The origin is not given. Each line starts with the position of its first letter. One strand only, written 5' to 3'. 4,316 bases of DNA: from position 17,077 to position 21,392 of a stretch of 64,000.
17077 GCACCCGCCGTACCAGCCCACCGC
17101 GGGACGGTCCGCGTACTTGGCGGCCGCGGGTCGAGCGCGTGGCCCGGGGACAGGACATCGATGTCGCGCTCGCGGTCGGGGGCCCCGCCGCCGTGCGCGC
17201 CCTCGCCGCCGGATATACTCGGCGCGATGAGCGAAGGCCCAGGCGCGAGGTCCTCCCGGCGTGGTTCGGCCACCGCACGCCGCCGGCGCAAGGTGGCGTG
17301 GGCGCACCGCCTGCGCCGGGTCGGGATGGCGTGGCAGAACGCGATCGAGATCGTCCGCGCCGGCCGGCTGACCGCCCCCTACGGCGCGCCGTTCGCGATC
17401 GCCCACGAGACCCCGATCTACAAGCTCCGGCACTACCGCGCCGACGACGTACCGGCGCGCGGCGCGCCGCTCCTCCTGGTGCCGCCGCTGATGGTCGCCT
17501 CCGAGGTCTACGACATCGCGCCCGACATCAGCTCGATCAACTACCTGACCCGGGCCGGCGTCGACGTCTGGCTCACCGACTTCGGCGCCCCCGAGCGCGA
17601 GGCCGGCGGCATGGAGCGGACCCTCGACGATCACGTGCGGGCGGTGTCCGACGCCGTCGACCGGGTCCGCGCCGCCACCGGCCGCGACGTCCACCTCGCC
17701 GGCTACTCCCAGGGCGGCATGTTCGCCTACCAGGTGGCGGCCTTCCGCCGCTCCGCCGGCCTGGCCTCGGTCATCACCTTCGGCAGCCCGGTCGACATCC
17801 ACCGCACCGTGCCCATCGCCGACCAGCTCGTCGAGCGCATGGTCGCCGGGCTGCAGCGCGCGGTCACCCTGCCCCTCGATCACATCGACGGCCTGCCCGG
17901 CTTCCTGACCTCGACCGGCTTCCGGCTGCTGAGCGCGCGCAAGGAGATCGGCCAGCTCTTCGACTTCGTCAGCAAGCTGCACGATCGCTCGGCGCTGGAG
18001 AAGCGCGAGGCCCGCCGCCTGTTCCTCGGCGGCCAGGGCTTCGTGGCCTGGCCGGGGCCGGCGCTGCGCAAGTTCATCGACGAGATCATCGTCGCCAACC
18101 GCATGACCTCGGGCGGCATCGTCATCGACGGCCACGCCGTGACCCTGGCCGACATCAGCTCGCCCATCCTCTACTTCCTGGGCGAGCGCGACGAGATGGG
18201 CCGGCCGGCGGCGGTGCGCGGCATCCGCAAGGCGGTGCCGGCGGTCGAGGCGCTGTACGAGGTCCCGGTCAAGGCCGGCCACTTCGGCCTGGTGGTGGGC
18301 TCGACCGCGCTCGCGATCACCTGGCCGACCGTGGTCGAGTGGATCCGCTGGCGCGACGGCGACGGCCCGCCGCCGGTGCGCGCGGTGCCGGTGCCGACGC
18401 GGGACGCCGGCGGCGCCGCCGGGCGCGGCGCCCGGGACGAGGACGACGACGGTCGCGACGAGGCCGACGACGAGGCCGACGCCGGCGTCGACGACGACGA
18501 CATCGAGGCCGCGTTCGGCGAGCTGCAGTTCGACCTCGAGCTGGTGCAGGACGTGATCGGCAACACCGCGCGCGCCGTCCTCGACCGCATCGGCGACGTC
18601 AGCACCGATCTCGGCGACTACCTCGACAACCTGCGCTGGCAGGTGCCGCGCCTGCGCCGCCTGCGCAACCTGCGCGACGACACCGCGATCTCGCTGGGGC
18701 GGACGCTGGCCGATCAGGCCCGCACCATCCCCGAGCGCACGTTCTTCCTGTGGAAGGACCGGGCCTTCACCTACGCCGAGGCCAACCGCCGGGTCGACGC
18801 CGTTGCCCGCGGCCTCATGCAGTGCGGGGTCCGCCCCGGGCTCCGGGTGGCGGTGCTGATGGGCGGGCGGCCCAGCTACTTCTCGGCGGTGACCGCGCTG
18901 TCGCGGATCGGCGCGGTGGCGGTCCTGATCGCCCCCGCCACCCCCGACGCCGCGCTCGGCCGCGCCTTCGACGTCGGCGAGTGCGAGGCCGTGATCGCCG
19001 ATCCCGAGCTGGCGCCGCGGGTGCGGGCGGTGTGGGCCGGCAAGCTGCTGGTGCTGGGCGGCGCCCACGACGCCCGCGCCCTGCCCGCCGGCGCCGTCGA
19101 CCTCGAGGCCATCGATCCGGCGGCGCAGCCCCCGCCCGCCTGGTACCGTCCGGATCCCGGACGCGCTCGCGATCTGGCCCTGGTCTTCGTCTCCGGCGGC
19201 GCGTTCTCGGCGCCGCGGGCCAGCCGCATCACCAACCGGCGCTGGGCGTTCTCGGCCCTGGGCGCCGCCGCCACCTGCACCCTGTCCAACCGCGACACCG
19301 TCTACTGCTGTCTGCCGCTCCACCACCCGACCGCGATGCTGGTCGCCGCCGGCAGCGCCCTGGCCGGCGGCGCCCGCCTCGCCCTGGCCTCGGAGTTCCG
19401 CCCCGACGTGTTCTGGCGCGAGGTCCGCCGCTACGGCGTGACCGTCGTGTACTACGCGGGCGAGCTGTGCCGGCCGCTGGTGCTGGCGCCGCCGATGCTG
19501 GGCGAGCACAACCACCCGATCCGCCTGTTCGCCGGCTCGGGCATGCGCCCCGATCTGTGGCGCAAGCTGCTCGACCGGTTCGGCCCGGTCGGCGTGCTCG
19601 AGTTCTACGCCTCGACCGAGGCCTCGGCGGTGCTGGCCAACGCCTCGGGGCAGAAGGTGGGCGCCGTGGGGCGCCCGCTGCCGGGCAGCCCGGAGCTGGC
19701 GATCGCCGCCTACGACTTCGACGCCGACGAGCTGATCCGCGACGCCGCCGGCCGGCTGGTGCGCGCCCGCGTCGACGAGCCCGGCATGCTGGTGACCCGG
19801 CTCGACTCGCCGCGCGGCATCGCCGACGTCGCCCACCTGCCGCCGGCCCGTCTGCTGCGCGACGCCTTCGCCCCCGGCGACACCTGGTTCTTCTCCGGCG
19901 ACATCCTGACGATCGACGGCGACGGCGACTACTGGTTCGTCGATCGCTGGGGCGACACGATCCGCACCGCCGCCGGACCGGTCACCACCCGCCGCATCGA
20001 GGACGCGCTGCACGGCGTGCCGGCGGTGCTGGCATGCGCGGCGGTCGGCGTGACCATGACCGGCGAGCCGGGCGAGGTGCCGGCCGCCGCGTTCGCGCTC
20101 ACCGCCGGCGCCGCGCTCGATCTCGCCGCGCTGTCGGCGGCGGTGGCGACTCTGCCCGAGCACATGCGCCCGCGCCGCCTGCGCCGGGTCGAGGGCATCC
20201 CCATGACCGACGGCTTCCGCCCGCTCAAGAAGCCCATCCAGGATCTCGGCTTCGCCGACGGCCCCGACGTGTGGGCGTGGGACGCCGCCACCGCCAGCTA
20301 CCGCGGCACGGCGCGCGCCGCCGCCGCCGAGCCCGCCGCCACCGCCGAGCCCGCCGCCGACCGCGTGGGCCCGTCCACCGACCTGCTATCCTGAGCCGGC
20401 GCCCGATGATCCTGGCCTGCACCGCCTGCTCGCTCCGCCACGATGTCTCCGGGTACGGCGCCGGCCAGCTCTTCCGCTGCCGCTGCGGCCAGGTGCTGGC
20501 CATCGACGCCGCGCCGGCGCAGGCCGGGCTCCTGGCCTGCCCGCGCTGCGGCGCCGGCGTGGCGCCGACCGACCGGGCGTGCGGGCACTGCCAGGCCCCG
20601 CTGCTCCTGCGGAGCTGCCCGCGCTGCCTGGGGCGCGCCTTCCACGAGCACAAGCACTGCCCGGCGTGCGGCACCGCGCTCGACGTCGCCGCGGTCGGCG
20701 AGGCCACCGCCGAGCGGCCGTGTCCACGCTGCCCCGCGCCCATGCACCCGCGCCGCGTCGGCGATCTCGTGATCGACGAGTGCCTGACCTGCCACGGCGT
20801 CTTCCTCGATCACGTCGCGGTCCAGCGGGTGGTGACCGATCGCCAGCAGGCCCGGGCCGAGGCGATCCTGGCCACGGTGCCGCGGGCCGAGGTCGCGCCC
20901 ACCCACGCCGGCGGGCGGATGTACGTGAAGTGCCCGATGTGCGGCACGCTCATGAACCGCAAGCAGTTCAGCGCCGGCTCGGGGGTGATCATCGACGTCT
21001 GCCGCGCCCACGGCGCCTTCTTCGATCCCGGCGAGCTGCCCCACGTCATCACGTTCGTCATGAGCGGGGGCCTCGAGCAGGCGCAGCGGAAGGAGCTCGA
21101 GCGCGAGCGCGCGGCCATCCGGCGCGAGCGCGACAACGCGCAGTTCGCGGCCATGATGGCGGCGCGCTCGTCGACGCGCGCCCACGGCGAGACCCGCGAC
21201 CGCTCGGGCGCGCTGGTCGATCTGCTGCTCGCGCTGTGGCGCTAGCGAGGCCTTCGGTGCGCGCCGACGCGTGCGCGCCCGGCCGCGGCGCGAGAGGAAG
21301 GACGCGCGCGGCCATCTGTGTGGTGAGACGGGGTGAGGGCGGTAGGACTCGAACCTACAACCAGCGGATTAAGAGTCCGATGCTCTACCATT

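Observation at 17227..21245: PhaC-like alpha/beta-hydrolase (Ser nucleophile) fused to a fatty-acyl-AMP ligase, co-transcribed with a triple zinc-ribbon protein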

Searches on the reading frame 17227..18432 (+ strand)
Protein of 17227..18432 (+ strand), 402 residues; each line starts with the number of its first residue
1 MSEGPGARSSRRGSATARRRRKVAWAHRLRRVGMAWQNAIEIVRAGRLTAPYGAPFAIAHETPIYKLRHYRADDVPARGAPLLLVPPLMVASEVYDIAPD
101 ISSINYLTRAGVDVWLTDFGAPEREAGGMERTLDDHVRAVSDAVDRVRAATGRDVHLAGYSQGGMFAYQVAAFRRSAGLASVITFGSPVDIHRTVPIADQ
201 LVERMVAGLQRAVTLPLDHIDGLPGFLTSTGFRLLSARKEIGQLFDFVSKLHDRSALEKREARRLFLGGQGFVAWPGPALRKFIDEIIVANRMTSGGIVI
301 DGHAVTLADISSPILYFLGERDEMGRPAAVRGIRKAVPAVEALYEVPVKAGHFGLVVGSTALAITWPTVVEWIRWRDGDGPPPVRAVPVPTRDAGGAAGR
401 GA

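Call 56: predict_structure(alignment_id=A3)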
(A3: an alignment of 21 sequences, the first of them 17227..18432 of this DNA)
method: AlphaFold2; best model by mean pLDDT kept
length: 402 residues; sequences in the alignment: 21
mean_pLDDT: 65.3   pTM: 0.60
mean pLDDT of the five models: 65.3, 63.1, 62.5, 61.7, 60.1
residues with pLDDT >= 90: 85; 70-90: 97; 50-70: 78; < 50: 142
segments of 3 or more residues with pLDDT < 50: 1-9, 46-53, 90-99, 188-202, 223-225, 227-241, 243-295, 322-336, 393-402
pLDDT, mean of each block of 10 residues (from residue 1): 43 63 68 57 45 70 92 82 80 47 84 91 78 86 97 94 84 93 71 40 51 55 46 43 48 42 37 30 43 52 74 84 37 47 81 70 91 94 89 39 31
secondary structure, 60 per line:
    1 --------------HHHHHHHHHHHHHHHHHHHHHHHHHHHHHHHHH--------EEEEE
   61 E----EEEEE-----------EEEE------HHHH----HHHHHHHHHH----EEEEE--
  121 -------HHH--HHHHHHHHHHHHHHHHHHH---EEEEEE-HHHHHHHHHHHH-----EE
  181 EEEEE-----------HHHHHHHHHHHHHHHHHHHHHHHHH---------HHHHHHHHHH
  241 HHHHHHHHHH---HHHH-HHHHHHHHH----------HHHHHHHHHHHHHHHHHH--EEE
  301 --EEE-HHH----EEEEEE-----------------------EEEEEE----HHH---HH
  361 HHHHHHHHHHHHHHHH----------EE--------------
elements in order: H15-47 E56-61 E66-70 E82-85 H92-95 H100-109 E114-118 H133-151 E155-160 H162-173 E179-185 H197-221 H231-250 H254-257 H259-267 H278-295 E298-300 E303-305 E314-319 E343-348 H359-376

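Call 58: fold_search(model_id=the predicted structure, library=pdb)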
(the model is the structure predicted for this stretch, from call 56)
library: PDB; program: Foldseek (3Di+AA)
matches with E <= 10: 1758; with E <= 0.001: 945
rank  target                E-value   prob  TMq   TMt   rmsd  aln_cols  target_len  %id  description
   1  5hz2                  6.8e-10  1.00  0.43  0.45  18.5       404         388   17  Crystal structure of PhaC1 from Ralstonia eutropha (released 2016-12-07)
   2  5t6o                  7.2e-10  1.00  0.43  0.45  19.1       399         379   16  Structure of the catalytic domain of the class I polyhydroxybutyrate synthase from Cupriavidus necator (released 2016-10-26)
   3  5xav_A                7.6e-10  1.00  0.46  0.48  18.2       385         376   16  Structure of PhaC from Chromobacterium sp. USM2 (released 2017-07-26)
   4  9knj_A                9.8e-10  1.00  0.43  0.33  20.8       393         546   17  Crystal structure of glycerol-bound full-length PHA synthase (PhaC) from Aeromonas caviae (released 2025-05-21)
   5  9knl_B                1.8e-09  1.00  0.43  0.34  20.7       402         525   18  Crystal structure of triethylene glycol-bound full-length PHA synthase (PhaC) from Aeromonas caviae (released 2025-05-21)
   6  9knl_C                2.2e-09  1.00  0.39  0.33  19.7       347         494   19  Crystal structure of triethylene glycol-bound full-length PHA synthase (PhaC) from Aeromonas caviae (released 2025-05-21)
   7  6k3c_B                2.6e-09  1.00  0.42  0.47  15.8       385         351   16  Crystal structure of class I PHA synthase (PhaC) mutant from Chromobacterium sp. USM2 bound to Coenzyme A. (released 2020-04-29)
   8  5xav_B                3.8e-09  1.00  0.44  0.47  15.4       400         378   16  Structure of PhaC from Chromobacterium sp. USM2 (released 2017-07-26)
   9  6k3c_A                5.4e-09  1.00  0.43  0.45  19.0       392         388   17  Crystal structure of class I PHA synthase (PhaC) mutant from Chromobacterium sp. USM2 bound to Coenzyme A. (released 2020-04-29)
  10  9knk_A                1.1e-08  1.00  0.45  0.34  20.2       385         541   18  Crystal structure of full-length PHA synthase (PhaC) from Aeromonas caviae (released 2025-05-21)
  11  9knj_B                1.2e-08  1.00  0.40  0.30  19.9       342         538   18  Crystal structure of glycerol-bound full-length PHA synthase (PhaC) from Aeromonas caviae (released 2025-05-21)
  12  9knl_A                1.6e-08  1.00  0.45  0.34  20.3       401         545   19  Crystal structure of triethylene glycol-bound full-length PHA synthase (PhaC) from Aeromonas caviae (released 2025-05-21)
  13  9knj_C                1.9e-08  1.00  0.45  0.34  20.0       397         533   17  Crystal structure of glycerol-bound full-length PHA synthase (PhaC) from Aeromonas caviae (released 2025-05-21)
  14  9knk_C                2.5e-08  1.00  0.42  0.32  20.1       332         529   18  Crystal structure of full-length PHA synthase (PhaC) from Aeromonas caviae (released 2025-05-21)
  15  9knk_B                3.0e-08  1.00  0.42  0.32  20.1       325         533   17  Crystal structure of full-length PHA synthase (PhaC) from Aeromonas caviae (released 2025-05-21)
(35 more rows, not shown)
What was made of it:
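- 17392..18381 (+): Alpha/beta-hydrolase domain of PhaC type (residues 56-385). It includes a poorly modelled lid or cap at about 188-297. Foldseek ranks 1-15 are PhaC structures (5hz2, 5t6o, 5xav, 9knj and others), E about 1e-9, TM 0.39-0.46 (call 58).
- The PhaC-like fold is an acyl-transfer scaffold (call 58). The best structural matches are PhaC (call 58).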

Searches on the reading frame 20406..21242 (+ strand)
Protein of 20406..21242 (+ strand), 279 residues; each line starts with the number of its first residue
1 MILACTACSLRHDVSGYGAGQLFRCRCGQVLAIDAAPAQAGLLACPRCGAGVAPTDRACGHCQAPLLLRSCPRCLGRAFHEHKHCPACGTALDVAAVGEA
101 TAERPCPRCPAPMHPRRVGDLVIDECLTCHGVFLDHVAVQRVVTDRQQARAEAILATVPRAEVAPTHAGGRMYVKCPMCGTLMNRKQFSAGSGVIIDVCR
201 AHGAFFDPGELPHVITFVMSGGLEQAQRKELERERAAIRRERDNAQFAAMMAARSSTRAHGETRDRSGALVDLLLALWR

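Call 9: search_protein_families(library=pfam, proteins=[window:20406-21242:+], max_evalue=0.01)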
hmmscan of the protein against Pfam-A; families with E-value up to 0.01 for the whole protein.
window:20406-21242:+ (279 aa): 3 families
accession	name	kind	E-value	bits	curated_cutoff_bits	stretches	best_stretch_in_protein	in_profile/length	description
PF13453.11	Zn_ribbon_TFIIB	-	1.8e-13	50.1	22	2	106-136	2-32/41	Transcription factor zinc-finger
PF12773.13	DZR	-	3.5e-06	27.5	27.3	1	45-89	1-45/45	Double zinc ribbon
PF13248.11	Zn_ribbon_3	-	1.5e-05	24.7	27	1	44-66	4-26/26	zinc-ribbon domain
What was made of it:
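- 20406..21245 (+): zf-TFIIB/DZR multi-zinc-ribbon protein (279 aa). It is adjacent but not a conserved partner. Pfam Zn_ribbon_TFIIB x2 and DZR (call 9).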

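Call 10: search_protein_families(library=ncbifam, proteins=[window:20406-21242:+], max_evalue=0.01)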
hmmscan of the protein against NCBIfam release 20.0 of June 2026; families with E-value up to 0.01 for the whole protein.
window:20406-21242:+ (279 aa): 1 family
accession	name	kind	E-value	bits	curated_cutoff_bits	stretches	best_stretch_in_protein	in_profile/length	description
NF011149.0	PRK14559.1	equivalog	0.00017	20.5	374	1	43-92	2-51/642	serine/threonine phosphatase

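Call 59: find_homologous_proteins(query=window:20406-21242:+, max_evalue=0.00001)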
Query window:20406-21242:+ (279 aa): 416 proteins with E <= 0.00001 among 4340 candidates; the best 120 are listed.
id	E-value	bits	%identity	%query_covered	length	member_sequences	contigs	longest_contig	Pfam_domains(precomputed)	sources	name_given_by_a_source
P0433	3.0e-182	622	98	100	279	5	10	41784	PF12773.14,PF13453.12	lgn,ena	-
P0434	1.6e-123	430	70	100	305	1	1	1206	PF12773.14,PF13453.12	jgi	jgi:Zn-finger nucleic acid-binding protein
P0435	4.8e-122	425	68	100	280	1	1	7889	PF12773.14,PF13453.12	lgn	-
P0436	7.1e-122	424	64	100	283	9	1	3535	PF12773.14,PF13453.12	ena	-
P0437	7.6e-122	424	68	100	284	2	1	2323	PF12773.14,PF13453.12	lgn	-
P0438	1.9e-121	423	67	100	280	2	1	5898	PF12773.14,PF13453.12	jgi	jgi:Zn-finger nucleic acid-binding protein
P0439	4.4e-121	422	69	100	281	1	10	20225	PF12773.14,PF13453.12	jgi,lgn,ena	-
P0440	4.8e-121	422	67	100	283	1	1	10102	PF12773.14,PF13453.12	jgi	-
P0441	1.3e-120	420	66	100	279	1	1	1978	PF12773.14,PF13453.12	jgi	jgi:Zn-finger nucleic acid-binding protein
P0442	1.6e-120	420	68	100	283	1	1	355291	PF12773.14,PF13453.12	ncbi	-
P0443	3.0e-118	412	64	100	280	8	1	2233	PF12773.14,PF13453.12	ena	-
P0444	5.9e-118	412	65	100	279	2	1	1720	PF12773.14,PF13453.12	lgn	-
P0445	2.0e-117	410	66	100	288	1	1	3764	PF12773.14,PF13248.12,PF13453.12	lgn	-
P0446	5.2e-117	408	65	100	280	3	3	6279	PF12773.14,PF13453.12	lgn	-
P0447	7.9e-117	408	64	100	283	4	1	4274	PF12773.14,PF13453.12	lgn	-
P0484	2.1e-108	380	71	85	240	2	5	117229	PF12773.14,PF13453.12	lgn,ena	-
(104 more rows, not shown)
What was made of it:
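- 20406..21245 (+): Family conserved in Kofleriaceae (call 59).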

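Call 60: find_encoding_contigs(protein=P0484, flank=6000, max_places=3)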
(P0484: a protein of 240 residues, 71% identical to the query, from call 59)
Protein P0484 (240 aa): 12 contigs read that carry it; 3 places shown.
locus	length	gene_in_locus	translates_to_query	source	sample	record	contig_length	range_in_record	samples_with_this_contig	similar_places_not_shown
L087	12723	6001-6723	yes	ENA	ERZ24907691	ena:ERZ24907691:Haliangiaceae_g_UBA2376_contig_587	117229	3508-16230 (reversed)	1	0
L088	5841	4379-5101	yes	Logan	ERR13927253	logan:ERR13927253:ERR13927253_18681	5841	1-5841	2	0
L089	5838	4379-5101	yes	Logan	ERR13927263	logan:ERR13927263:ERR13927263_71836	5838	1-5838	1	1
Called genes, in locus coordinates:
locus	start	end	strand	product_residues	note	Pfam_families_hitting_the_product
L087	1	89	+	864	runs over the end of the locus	PF14447:Prok-RING_4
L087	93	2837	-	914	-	PF00675:Peptidase_M16, PF05193:Peptidase_M16_C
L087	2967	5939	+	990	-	PF00069:Pkinase, PF07714:PK_Tyr_Ser-Thr, PF24807:WD40_CDC20-Fz, PF25173:Beta-prop_WDR3_1st, PF25175:Beta-prop_WDR5, PF24817:WD40_WDHD1_1st, PF25047:Beta-prop_TEP1_2nd, PF23381:Beta-prop_IFT122_1st, +15 more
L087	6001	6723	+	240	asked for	PF12773:DZR (weak), PF13453:Zn_ribbon_TFIIB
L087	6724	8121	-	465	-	PF00498:FHA, PF16697:Yop-YscD_cpl, PF00158:Sigma54_activat, PF14532:Sigma54_activ_2, PF07728:AAA_5 (weak), PF25601:AAA_lid_14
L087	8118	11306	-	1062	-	PF04738:Lant_dehydr_N, PF14028:Lant_dehydr_C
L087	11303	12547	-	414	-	PF05147:LANC_like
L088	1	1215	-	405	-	?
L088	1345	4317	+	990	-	PF00069:Pkinase, PF07714:PK_Tyr_Ser-Thr, PF24807:WD40_CDC20-Fz, PF25173:Beta-prop_WDR3_1st, PF25175:Beta-prop_WDR5, PF24817:WD40_WDHD1_1st, PF25047:Beta-prop_TEP1_2nd, PF23381:Beta-prop_IFT122_1st, +15 more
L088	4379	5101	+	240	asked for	PF12773:DZR (weak), PF13453:Zn_ribbon_TFIIB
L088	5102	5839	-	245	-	?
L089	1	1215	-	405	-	?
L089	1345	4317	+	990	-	PF00069:Pkinase, PF07714:PK_Tyr_Ser-Thr, PF24807:WD40_CDC20-Fz, PF25173:Beta-prop_WDR3_1st, PF25175:Beta-prop_WDR5, PF24817:WD40_WDHD1_1st, PF25047:Beta-prop_TEP1_2nd, PF23381:Beta-prop_IFT122_1st, +15 more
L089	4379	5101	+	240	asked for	PF12773:DZR (weak), PF13453:Zn_ribbon_TFIIB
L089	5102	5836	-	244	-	?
